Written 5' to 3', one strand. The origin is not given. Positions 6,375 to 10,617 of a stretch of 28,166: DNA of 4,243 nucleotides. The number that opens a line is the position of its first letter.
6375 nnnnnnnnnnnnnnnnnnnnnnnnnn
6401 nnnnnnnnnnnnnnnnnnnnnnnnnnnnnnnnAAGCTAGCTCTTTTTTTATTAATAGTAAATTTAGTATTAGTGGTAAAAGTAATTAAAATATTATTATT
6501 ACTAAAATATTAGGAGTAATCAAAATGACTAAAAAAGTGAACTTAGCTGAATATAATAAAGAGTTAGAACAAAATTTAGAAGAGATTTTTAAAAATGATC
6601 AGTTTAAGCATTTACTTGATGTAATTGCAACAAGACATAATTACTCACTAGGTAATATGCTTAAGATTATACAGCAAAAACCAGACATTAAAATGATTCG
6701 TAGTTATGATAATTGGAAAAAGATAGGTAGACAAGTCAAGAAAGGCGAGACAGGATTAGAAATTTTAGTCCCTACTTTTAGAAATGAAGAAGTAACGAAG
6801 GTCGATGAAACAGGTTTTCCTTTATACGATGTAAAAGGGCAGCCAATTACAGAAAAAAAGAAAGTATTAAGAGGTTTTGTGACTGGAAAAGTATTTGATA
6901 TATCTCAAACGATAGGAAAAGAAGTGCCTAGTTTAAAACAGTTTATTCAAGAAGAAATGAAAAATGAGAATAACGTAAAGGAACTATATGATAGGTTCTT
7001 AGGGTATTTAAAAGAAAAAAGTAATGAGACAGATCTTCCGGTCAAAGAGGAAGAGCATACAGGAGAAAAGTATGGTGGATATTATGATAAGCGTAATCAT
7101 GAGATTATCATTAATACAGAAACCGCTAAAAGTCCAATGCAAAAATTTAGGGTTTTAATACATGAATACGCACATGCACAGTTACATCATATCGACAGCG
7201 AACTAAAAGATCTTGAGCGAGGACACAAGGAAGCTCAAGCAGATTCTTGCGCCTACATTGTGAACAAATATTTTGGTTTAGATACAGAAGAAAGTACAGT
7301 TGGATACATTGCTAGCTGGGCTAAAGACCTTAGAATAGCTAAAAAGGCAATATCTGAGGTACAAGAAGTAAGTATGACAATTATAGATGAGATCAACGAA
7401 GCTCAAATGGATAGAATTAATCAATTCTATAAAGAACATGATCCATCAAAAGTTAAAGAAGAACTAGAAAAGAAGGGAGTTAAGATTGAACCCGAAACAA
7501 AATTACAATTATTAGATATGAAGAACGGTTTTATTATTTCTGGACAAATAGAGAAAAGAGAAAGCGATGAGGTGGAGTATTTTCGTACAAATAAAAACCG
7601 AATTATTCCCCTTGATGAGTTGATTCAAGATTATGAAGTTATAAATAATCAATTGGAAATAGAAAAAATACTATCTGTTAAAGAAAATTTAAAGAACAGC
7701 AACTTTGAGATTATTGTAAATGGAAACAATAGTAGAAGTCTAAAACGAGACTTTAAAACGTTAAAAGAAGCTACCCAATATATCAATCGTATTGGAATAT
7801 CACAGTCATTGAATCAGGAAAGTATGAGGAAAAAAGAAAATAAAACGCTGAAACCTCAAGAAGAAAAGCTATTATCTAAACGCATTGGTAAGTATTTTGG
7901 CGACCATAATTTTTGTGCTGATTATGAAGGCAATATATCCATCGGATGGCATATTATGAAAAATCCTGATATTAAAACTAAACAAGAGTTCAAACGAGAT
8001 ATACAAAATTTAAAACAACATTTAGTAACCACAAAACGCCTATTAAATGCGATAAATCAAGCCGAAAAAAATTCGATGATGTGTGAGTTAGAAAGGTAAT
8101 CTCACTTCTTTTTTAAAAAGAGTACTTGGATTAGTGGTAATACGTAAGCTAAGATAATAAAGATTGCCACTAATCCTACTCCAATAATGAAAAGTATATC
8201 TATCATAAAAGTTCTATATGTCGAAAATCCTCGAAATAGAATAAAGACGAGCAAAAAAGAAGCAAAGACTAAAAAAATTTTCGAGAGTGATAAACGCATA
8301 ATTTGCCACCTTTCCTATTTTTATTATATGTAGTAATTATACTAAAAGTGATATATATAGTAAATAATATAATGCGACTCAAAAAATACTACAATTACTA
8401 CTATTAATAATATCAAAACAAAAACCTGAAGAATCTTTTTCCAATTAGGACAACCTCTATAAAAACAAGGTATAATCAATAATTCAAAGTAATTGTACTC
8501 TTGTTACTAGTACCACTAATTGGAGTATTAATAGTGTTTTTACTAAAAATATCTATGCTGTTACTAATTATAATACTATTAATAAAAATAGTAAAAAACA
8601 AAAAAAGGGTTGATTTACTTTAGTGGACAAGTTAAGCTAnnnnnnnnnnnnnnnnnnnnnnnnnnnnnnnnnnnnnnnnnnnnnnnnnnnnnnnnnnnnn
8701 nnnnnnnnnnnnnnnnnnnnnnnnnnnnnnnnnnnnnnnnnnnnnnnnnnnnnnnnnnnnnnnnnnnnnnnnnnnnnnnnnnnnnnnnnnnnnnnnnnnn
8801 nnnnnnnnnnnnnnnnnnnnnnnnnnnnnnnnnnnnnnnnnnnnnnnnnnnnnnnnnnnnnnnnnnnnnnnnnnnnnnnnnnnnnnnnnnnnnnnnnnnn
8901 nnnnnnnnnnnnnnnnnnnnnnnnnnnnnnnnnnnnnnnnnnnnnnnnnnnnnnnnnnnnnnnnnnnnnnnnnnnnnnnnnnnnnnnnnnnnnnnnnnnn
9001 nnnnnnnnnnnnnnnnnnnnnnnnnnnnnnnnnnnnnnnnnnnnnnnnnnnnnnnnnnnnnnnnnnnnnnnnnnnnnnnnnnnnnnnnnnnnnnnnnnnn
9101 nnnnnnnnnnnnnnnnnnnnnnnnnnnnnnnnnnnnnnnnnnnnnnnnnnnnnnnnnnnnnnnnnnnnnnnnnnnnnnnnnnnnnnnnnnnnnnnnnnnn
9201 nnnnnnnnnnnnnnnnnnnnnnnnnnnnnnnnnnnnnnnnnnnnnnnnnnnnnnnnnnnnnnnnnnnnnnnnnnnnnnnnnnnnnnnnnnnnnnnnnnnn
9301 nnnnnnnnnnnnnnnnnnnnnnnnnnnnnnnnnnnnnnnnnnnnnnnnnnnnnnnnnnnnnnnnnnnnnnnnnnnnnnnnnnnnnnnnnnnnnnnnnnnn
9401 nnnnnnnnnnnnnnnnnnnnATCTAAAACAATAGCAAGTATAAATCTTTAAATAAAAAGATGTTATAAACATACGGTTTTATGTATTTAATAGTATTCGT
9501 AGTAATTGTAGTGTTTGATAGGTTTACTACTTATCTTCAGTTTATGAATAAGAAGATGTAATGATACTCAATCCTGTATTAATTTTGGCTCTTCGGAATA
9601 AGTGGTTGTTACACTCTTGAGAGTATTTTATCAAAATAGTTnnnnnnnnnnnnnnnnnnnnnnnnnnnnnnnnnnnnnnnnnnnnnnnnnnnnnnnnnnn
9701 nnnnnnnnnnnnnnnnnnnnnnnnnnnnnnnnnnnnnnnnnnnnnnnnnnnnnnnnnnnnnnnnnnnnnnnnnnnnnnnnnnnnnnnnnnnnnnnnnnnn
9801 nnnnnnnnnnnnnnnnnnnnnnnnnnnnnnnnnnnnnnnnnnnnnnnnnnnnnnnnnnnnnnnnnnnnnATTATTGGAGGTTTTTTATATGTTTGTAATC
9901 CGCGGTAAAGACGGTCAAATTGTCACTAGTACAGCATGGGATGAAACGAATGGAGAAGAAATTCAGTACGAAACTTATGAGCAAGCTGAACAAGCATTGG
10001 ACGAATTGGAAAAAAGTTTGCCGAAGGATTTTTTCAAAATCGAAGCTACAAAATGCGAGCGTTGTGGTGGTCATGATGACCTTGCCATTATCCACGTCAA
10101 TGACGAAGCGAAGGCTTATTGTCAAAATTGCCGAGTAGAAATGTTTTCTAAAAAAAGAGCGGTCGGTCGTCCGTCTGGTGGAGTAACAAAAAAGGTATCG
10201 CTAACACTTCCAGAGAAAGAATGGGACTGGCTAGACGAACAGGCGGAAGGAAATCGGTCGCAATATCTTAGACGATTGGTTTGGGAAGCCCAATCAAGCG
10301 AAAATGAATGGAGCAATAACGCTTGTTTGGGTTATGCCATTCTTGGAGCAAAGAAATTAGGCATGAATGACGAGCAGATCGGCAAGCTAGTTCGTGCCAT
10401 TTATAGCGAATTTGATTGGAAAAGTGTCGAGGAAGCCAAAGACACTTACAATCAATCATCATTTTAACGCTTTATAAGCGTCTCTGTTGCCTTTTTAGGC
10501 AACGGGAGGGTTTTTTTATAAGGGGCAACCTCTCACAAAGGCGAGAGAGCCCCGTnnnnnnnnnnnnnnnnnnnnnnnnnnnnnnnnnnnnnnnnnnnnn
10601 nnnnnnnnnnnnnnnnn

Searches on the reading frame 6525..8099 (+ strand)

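Call 61: search_protein_families(library=pfam, proteins=[window:6525-8099:+], max_evalue=0.001)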
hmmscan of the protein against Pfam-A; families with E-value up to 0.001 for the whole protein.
window:6525-8099:+ (524 aa): 3 families
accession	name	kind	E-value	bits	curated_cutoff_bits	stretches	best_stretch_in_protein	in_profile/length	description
PF08401.16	ArdcN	-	1.1e-07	32.5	22.6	1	22-104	26-102/123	N-terminal domain of anti-restriction factor ArdC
PF10263.15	SprT-like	-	0.00013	22.3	25.6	1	152-235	2-85/108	SprT-like family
PF06114.19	Peptidase_M78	-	0.00042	20.6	22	0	182-245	17-80/123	IrrE N-terminal-like domain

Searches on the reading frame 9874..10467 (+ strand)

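Call 61: search_protein_families(library=pfam, proteins=[window:9874-10467:+], max_evalue=0.001)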
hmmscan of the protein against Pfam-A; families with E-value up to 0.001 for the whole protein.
window:9874-10467:+ (197 aa): 1 family
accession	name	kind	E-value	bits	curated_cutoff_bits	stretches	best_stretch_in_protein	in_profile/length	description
PF09998.14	DUF2239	-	1.5e-08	35.1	25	1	84-145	64-123/182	Uncharacterized protein conserved in bacteria (DUF2239)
